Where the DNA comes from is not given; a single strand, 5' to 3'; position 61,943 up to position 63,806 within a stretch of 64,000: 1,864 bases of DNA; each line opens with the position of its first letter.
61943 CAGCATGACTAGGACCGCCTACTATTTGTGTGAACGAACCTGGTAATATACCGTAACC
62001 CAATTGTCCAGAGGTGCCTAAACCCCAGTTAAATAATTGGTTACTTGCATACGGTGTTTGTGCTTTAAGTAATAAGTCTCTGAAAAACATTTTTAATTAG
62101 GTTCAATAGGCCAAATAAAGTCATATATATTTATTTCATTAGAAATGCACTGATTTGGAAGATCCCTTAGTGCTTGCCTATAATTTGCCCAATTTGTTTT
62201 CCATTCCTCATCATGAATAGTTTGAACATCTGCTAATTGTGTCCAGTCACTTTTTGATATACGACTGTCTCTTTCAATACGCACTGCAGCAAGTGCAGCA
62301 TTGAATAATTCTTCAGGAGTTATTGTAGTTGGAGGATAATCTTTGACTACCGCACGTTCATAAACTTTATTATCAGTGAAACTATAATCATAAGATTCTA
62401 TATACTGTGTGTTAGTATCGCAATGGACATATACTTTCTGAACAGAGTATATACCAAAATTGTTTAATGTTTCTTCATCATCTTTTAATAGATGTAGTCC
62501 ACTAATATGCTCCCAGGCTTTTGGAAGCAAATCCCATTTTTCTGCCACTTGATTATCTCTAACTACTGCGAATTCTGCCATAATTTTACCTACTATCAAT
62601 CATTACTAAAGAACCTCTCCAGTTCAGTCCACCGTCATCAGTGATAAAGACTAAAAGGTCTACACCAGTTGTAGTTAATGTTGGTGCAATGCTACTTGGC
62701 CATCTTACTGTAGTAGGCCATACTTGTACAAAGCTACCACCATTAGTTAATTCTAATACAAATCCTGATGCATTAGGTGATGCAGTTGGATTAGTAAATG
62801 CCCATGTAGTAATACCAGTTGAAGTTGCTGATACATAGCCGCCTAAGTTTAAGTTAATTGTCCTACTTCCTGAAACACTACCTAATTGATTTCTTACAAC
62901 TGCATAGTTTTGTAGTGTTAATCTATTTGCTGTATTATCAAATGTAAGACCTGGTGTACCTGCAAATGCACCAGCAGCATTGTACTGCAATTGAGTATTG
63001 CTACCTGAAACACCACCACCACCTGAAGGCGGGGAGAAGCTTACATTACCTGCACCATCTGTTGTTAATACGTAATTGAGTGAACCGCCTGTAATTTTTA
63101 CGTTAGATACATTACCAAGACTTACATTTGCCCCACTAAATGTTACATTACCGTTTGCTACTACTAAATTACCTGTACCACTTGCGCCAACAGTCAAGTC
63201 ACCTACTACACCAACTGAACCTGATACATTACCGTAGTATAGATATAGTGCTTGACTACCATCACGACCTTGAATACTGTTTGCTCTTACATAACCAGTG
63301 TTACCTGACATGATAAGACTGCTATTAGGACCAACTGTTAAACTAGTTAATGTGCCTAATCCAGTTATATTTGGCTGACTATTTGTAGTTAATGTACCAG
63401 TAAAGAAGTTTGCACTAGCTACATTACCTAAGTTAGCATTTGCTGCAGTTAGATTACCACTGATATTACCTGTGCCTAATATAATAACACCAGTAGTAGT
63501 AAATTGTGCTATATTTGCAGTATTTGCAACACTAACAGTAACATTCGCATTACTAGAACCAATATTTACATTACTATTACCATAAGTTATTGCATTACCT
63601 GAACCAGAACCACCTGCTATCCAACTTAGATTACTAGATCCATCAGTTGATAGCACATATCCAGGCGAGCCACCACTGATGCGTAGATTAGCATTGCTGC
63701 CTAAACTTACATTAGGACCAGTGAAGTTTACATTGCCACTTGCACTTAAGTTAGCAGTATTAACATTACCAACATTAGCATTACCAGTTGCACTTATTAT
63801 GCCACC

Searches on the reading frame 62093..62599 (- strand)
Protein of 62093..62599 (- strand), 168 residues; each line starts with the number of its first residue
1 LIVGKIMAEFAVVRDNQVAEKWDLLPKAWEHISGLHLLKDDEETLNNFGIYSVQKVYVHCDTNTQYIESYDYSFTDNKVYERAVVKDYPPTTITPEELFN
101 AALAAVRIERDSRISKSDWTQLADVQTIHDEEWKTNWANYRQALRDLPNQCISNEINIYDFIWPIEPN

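Call 8: search_protein_families(library=phrogs, proteins=[window:62093-62599:-])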
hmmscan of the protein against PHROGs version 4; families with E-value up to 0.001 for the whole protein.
window:62093-62599:- (168 aa): 7 families
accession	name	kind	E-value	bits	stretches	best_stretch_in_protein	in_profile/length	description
phrog_4912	-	tail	5.7e-14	53.4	1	78-167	124-201/226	tail fiber assembly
phrog_8716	-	tail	7.3e-10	40.3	1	91-150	65-131/152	tail fiber protein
phrog_4697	-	tail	1.3e-08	35.6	1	92-168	133-216/314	tail assembly chaperone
phrog_4628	-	tail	2.7e-07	31.9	1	69-150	31-111/126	tail fiber assembly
phrog_8746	-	tail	1.1e-05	26.6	1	102-150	78-125/139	tail fiber assembly protein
phrog_5714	-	unknown function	4.7e-05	24.5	1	99-150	41-87/95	-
phrog_9740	-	unknown function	0.00037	20.9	1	66-167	129-221/241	-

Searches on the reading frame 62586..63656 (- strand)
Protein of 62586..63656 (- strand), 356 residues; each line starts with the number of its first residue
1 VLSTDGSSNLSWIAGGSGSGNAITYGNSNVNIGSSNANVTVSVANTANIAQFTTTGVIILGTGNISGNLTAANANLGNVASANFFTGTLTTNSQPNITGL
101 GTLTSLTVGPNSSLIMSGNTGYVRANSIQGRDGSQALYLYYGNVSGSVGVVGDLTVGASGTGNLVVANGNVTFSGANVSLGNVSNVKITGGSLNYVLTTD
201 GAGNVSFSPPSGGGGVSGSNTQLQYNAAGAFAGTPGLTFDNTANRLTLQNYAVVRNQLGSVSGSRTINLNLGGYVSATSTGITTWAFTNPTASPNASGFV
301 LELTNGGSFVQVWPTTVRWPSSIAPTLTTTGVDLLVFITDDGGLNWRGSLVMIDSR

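Call 8: search_protein_families(library=phrogs, proteins=[window:62586-63656:-])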
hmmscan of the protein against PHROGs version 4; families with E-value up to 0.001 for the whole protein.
window:62586-63656:- (356 aa): 3 families
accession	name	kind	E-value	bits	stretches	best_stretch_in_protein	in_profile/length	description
phrog_7760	-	tail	1.3e-08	36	1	208-352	89-219/223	tail fiber protein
phrog_9017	-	tail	4.6e-07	31.3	1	243-352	48-155/159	tail fiber protein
phrog_19200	-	head and packaging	2.8e-06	27.8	1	154-347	101-260/268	virion structural protein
